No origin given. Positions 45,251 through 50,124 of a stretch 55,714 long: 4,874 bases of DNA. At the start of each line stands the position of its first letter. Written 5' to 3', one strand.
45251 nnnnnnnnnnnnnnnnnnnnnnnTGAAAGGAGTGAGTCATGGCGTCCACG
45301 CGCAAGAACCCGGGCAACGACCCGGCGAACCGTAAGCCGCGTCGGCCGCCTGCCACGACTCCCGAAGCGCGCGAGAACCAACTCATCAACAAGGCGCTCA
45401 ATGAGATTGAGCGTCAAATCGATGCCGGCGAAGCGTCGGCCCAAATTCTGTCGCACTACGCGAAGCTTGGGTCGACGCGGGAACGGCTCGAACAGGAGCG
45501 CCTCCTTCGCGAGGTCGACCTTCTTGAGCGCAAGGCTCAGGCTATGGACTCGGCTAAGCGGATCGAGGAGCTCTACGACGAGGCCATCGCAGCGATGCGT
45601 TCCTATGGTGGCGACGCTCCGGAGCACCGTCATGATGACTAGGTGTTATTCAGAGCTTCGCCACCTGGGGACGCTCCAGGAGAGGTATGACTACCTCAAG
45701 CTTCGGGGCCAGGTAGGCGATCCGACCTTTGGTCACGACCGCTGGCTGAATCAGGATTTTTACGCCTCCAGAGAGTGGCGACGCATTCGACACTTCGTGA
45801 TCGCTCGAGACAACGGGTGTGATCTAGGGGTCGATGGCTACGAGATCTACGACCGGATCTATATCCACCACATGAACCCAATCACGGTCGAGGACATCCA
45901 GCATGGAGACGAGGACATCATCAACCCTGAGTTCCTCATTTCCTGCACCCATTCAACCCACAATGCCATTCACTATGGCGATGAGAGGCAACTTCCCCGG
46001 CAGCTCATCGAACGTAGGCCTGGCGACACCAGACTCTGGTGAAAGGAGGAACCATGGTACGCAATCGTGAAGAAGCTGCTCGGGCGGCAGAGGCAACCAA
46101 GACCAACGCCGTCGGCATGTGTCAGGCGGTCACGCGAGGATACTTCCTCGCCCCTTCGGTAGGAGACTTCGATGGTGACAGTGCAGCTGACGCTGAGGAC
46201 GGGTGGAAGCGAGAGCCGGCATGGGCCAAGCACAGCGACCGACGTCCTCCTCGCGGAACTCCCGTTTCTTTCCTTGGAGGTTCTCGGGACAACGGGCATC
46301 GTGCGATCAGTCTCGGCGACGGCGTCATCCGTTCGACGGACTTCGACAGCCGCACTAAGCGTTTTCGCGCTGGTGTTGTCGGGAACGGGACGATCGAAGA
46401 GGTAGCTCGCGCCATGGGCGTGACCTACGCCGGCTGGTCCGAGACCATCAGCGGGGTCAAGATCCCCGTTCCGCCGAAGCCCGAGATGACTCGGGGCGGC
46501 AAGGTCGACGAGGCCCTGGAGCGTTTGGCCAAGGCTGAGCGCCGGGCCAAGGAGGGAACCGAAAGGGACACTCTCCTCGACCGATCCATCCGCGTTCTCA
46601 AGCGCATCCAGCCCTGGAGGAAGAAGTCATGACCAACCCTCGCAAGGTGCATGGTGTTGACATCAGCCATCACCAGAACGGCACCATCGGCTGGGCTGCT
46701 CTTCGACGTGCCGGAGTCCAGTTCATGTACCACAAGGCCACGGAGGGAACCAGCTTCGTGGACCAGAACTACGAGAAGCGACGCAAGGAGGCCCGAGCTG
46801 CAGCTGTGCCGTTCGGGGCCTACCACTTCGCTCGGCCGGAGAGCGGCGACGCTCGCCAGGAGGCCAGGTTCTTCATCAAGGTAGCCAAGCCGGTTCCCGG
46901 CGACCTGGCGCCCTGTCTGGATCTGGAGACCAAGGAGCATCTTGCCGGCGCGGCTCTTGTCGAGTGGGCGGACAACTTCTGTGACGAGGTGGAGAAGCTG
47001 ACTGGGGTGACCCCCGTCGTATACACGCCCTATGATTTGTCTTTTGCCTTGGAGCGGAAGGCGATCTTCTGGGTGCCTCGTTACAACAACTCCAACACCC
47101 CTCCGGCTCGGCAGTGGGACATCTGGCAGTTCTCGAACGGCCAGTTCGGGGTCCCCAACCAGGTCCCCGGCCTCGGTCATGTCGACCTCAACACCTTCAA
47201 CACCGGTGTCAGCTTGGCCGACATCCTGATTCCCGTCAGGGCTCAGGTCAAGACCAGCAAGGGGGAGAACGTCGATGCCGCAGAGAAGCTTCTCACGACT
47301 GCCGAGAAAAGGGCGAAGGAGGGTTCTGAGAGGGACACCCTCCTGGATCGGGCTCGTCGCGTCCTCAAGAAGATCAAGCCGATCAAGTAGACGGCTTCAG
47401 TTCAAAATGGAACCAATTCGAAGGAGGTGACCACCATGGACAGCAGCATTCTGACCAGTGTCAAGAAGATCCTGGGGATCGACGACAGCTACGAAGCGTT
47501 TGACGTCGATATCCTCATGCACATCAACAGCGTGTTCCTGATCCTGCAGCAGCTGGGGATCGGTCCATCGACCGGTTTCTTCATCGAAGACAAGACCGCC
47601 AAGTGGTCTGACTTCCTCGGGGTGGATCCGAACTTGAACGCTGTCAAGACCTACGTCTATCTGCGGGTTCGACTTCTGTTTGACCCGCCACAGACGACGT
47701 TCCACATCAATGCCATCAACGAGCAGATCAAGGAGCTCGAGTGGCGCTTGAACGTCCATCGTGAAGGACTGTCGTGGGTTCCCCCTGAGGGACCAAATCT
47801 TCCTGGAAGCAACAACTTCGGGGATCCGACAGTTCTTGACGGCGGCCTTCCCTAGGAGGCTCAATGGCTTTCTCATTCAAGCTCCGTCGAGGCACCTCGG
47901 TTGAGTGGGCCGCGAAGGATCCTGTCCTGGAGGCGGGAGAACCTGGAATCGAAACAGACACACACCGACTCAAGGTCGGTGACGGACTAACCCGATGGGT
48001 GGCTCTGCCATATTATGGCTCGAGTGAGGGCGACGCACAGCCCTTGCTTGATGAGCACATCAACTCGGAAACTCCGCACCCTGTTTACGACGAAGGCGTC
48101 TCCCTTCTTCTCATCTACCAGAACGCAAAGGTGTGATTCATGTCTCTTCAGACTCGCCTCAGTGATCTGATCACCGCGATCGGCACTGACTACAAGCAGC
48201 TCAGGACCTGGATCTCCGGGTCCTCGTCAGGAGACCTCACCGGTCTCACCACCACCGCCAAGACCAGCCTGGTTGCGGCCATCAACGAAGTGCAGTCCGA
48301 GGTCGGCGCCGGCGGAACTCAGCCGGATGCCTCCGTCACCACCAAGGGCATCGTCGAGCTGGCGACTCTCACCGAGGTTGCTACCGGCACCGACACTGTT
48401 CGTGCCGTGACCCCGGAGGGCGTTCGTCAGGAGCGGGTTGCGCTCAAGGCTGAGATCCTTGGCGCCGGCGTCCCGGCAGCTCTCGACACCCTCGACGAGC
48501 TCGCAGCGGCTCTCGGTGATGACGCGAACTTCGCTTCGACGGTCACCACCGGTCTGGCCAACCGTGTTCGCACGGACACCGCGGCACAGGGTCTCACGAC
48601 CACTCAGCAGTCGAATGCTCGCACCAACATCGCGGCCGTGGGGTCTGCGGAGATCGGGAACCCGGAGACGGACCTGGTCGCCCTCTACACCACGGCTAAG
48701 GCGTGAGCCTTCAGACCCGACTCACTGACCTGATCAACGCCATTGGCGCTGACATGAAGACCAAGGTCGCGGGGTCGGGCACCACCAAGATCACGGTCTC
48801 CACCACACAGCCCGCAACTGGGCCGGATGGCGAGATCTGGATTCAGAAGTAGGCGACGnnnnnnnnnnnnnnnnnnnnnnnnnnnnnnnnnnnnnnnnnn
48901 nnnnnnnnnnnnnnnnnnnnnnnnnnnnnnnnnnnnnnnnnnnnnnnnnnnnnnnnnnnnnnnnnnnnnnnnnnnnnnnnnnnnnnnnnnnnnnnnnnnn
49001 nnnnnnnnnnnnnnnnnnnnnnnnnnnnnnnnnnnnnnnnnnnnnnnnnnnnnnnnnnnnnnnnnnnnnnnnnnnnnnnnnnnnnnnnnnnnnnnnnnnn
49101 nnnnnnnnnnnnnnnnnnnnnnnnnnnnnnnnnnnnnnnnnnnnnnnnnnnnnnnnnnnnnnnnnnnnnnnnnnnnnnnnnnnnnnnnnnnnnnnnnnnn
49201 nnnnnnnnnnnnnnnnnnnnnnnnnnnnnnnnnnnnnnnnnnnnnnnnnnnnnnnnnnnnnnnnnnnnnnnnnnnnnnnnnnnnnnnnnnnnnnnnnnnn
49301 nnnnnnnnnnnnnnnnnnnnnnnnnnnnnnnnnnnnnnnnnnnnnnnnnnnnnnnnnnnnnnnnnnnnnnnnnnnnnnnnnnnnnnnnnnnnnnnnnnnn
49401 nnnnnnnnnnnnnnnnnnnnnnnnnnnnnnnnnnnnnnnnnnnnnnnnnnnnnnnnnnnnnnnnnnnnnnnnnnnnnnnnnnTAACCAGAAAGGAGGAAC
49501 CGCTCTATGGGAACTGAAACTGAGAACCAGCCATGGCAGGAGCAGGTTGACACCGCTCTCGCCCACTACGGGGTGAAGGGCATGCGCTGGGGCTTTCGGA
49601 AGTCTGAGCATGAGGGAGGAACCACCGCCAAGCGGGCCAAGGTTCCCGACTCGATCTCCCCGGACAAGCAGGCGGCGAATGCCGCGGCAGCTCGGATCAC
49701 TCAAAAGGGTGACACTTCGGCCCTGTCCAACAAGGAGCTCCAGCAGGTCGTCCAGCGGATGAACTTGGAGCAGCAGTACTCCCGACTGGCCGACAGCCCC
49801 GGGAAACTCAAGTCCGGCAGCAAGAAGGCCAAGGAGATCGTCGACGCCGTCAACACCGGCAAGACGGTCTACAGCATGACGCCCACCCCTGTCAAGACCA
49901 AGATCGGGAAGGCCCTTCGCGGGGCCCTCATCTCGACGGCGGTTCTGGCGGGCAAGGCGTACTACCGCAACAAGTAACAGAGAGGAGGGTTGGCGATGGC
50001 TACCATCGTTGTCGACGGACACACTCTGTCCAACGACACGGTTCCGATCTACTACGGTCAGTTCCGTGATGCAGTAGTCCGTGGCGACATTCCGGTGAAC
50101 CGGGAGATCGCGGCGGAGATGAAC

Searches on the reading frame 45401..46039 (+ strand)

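Call 18: search_protein_families(library=phrogs, proteins=[window:45401-46039:+], max_evalue=0.001)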
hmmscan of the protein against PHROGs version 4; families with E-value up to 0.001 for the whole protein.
window:45401-46039:+ (213 aa): 3 families
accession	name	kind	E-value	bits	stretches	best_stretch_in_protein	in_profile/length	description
phrog_4321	-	DNA, RNA and nucleotide metabolism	7.4e-65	217.8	1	79-213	1-135/135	HNH endonuclease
phrog_144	-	DNA, RNA and nucleotide metabolism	4.5e-07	30.7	1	114-197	60-139/175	HNH endonuclease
phrog_119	-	DNA, RNA and nucleotide metabolism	0.00011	22.1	1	117-198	182-262/443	HNH endonuclease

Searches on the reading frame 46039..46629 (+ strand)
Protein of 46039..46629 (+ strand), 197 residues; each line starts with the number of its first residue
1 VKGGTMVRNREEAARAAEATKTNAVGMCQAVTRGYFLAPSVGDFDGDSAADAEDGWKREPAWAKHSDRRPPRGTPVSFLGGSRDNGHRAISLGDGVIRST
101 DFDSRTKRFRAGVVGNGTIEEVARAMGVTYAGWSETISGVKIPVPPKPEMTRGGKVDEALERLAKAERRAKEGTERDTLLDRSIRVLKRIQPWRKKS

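Call 18: search_protein_families(library=phrogs, proteins=[window:46039-46629:+], max_evalue=0.001)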
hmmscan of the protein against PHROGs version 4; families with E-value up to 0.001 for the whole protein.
window:46039-46629:+ (197 aa): 1 family
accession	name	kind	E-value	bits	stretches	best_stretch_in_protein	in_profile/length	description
phrog_12298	-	moron, auxiliary metabolic gene and host takeover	3.7e-13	50.7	1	25-151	17-138/156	membrane associated protein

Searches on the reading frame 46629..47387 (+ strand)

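Call 18: search_protein_families(library=phrogs, proteins=[window:46629-47387:+], max_evalue=0.001)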
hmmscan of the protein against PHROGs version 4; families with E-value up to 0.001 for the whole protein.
window:46629-47387:+ (253 aa): 5 families
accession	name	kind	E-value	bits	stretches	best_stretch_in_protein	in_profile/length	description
phrog_291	-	lysis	2.1e-39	136.6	1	7-213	113-319/509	endolysin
phrog_6219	-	lysis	3.3e-33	116.6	1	8-195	3-191/326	endolysin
phrog_6745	-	lysis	1.1e-26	94.7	1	6-172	3-185/396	endolysin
phrog_3084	-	lysis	3.5e-11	43.8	1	6-195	158-358/468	endolysin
phrog_35916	-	unknown function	5.1e-07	30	1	10-135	7-137/488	-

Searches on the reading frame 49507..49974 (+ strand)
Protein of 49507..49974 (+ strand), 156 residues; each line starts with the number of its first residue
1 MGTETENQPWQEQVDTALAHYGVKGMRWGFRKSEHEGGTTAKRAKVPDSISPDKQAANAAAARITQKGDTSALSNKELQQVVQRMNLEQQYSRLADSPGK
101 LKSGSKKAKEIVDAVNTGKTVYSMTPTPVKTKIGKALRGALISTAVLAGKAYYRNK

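Call 90: search_protein_families(library=phrogs, proteins=[window:49507-49974:+], max_evalue=0.001)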
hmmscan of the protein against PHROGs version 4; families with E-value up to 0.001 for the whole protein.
window:49507-49974:+ (156 aa): 13 families
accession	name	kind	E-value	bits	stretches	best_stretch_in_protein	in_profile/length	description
phrog_7021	-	unknown function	2e-20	74.4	1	14-137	189-303/330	-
phrog_11022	-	unknown function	2e-16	61.8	1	16-152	43-175/227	-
phrog_24711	-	unknown function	4.1e-16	59.6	2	40-115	398-471/532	-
phrog_7502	-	unknown function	1.5e-12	48.7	1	12-77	3-67/298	-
phrog_14126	-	unknown function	6.7e-12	46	1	11-141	25-155/447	-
phrog_32444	-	unknown function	6e-08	33.8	0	15-45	5-35/220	-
phrog_38171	-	unknown function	2.1e-07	31.8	1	12-41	3-32/227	-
phrog_6291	-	unknown function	4.6e-06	27.8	1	12-85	2-68/177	-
phrog_34327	-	unknown function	1.2e-05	26.2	1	17-38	14-35/167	-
phrog_14710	-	unknown function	3.3e-05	24.9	1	12-40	2-30/193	-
phrog_17496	-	unknown function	3.9e-05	25.3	1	17-96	4-83/117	-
phrog_18721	-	unknown function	5.8e-05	24.3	1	12-86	3-79/146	-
phrog_35934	-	head and packaging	0.0001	22.6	1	12-36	7-31/331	virion structural protein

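Call 91: search_protein_families(library=pfam, proteins=[window:49507-49974:+], max_evalue=1)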
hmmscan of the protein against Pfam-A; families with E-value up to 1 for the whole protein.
window:49507-49974:+ (156 aa): 1 family
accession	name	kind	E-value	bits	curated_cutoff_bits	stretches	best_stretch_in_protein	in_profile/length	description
PF23847.1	DUF7211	-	2.5e-11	43.2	27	1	12-34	2-24/25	Family of unknown function (DUF7211)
